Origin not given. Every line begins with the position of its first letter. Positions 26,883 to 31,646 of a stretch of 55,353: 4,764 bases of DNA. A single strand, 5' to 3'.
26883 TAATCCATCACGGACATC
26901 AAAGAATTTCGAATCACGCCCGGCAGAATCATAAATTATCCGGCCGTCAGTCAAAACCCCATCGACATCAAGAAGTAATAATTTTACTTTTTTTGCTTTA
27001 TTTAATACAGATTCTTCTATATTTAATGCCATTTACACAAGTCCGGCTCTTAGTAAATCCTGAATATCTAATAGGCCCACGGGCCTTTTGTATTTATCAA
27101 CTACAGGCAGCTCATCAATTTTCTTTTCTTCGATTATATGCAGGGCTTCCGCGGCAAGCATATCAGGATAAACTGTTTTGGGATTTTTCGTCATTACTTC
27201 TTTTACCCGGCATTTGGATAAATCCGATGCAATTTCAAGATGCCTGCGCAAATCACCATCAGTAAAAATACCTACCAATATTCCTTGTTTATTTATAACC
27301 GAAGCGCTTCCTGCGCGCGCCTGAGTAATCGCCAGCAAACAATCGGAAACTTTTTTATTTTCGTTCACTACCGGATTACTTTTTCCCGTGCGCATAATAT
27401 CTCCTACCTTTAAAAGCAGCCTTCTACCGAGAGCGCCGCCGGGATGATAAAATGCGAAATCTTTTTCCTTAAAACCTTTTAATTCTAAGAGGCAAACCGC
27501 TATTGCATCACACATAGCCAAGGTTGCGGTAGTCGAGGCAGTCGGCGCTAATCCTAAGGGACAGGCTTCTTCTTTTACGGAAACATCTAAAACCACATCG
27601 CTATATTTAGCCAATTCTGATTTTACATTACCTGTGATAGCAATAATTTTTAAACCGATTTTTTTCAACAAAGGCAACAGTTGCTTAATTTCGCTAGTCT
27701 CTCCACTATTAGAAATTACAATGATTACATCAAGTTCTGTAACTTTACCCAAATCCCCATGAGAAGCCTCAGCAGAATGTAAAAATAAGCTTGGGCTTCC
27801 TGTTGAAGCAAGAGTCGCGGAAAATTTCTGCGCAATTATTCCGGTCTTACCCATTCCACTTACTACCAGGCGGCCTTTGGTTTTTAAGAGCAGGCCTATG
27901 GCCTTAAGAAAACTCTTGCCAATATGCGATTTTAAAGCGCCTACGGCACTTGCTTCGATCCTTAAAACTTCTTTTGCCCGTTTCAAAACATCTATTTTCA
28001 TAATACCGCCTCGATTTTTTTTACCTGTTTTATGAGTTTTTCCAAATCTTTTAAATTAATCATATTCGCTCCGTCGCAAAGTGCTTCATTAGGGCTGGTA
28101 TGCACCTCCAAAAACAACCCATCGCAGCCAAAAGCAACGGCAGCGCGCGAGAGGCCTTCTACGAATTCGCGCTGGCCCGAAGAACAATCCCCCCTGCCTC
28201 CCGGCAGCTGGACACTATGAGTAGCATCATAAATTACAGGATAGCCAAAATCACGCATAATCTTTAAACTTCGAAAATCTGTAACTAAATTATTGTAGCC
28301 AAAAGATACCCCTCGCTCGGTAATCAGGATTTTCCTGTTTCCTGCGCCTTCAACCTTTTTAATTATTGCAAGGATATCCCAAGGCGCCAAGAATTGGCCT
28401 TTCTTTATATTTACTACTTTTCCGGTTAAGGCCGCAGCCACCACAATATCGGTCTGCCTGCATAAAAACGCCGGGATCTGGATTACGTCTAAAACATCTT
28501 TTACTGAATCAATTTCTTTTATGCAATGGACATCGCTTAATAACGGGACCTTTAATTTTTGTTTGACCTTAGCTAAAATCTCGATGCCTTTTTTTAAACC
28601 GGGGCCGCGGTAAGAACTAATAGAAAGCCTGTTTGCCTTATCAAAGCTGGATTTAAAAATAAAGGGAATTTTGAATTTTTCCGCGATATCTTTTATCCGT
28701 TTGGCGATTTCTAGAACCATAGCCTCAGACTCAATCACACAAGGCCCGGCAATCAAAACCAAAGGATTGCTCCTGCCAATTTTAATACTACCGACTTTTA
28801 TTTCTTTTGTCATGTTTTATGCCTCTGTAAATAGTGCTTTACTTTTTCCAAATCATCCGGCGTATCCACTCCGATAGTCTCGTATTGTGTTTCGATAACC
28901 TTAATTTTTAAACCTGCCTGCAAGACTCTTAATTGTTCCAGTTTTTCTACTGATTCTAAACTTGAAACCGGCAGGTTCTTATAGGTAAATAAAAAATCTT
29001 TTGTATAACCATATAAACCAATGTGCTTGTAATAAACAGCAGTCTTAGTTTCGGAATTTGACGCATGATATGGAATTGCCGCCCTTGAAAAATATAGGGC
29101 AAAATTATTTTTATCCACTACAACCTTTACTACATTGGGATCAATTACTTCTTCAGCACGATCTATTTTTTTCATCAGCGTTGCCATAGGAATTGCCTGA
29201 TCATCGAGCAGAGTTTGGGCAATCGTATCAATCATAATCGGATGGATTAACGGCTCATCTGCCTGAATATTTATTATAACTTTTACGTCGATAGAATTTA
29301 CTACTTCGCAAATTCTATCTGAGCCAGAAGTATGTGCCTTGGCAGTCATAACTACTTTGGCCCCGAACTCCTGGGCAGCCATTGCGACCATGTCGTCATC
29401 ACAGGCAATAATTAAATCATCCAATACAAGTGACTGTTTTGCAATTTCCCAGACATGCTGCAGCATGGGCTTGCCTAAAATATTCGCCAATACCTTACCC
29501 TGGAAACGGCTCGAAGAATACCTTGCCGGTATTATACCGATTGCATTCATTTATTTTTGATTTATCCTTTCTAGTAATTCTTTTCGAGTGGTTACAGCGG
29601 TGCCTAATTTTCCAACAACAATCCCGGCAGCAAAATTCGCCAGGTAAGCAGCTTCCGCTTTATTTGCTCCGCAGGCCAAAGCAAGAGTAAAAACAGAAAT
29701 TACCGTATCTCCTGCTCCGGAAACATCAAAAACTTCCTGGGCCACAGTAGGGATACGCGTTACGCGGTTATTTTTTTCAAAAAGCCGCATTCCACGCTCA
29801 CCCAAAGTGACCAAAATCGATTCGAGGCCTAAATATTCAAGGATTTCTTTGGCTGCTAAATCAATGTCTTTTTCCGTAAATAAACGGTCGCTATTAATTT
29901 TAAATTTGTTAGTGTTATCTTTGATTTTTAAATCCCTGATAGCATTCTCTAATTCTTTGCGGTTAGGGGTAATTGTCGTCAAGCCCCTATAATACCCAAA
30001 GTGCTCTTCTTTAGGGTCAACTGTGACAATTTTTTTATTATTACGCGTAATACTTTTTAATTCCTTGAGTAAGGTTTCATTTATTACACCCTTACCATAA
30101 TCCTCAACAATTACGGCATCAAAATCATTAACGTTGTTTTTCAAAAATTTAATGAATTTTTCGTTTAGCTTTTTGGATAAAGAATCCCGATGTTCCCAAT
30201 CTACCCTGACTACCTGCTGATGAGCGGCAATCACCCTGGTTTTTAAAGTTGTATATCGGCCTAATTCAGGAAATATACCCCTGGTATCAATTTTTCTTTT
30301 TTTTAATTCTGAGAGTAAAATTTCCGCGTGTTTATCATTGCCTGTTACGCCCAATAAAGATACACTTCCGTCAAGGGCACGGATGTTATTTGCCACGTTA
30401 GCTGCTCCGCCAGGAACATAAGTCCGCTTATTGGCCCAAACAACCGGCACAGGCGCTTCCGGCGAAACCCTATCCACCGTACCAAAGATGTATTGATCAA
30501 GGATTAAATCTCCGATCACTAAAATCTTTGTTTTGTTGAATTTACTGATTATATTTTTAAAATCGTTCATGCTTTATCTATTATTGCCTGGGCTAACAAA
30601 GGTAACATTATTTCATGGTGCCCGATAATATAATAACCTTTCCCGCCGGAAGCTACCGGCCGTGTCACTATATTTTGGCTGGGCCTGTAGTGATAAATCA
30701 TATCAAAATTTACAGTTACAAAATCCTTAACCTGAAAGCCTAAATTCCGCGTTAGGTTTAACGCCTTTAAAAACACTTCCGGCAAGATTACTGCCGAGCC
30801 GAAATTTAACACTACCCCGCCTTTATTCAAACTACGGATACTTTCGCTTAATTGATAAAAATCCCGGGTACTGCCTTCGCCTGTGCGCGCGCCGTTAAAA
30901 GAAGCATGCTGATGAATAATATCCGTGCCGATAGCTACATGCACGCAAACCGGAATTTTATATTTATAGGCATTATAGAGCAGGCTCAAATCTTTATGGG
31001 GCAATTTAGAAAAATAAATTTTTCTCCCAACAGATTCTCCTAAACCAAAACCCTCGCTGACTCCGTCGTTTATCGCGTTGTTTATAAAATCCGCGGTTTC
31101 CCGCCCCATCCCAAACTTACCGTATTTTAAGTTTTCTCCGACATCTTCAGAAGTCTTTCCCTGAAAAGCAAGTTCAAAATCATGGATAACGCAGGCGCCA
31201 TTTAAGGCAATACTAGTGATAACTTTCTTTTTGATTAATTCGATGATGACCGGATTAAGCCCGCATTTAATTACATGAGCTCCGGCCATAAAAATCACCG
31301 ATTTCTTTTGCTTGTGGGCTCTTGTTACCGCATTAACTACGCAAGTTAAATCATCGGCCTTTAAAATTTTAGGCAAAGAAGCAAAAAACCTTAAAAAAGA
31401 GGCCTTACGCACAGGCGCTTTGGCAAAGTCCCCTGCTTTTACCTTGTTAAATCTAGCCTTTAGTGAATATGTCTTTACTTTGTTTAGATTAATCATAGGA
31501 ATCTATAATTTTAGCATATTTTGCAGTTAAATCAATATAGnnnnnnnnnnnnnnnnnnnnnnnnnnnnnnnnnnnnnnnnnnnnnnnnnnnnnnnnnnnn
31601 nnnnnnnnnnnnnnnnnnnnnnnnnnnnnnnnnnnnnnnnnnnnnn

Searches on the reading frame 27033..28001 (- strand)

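Call 70: search_protein_families(library=pfam, proteins=[window:27033-28001:-], max_evalue=0.00001)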
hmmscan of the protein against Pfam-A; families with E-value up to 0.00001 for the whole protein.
window:27033-28001:- (322 aa): 2 families
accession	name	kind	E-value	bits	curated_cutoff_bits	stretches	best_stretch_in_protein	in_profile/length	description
PF01380.27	SIS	-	9.8e-29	100.2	25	1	39-169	2-130/131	SIS domain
PF00571.33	CBS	-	1.8e-22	79.8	24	1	266-319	1-54/57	CBS domain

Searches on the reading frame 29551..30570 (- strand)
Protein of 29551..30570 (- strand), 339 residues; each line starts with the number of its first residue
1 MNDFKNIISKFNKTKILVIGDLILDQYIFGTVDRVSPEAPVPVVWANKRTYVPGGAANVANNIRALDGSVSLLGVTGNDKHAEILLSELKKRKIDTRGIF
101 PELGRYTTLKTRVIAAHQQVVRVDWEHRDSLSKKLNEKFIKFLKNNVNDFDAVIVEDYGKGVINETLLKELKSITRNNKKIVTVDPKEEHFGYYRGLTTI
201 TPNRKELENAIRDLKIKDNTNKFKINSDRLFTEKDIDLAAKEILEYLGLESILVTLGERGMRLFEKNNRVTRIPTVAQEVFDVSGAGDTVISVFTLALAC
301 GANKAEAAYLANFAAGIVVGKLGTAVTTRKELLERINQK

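Call 69: search_protein_families(library=pfam, proteins=[window:29551-30570:-], max_evalue=0.00001)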
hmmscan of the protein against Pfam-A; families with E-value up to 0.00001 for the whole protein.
window:29551-30570:- (339 aa): 1 family
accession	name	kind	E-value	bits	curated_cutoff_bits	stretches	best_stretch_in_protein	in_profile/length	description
PF00294.29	PfkB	-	4.4e-37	128.5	25.8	1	14-326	2-297/302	pfkB family carbohydrate kinase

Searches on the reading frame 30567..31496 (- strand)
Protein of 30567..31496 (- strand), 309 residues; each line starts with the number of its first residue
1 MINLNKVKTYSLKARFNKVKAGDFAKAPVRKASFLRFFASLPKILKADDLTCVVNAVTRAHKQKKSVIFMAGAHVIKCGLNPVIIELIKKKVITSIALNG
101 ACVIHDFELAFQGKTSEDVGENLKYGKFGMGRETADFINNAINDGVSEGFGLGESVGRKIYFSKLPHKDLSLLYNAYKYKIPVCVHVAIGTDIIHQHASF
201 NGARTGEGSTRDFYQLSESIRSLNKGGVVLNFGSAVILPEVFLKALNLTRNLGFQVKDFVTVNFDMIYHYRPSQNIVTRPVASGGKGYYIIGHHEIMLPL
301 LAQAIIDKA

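Call 69: search_protein_families(library=pfam, proteins=[window:30567-31496:-], max_evalue=0.00001)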
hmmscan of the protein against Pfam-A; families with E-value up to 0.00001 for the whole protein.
window:30567-31496:- (309 aa): 1 family
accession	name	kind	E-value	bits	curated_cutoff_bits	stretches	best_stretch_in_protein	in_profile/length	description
PF01916.23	DS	-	6.7e-07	29.3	27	0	46-115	12-82/288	Deoxyhypusine synthase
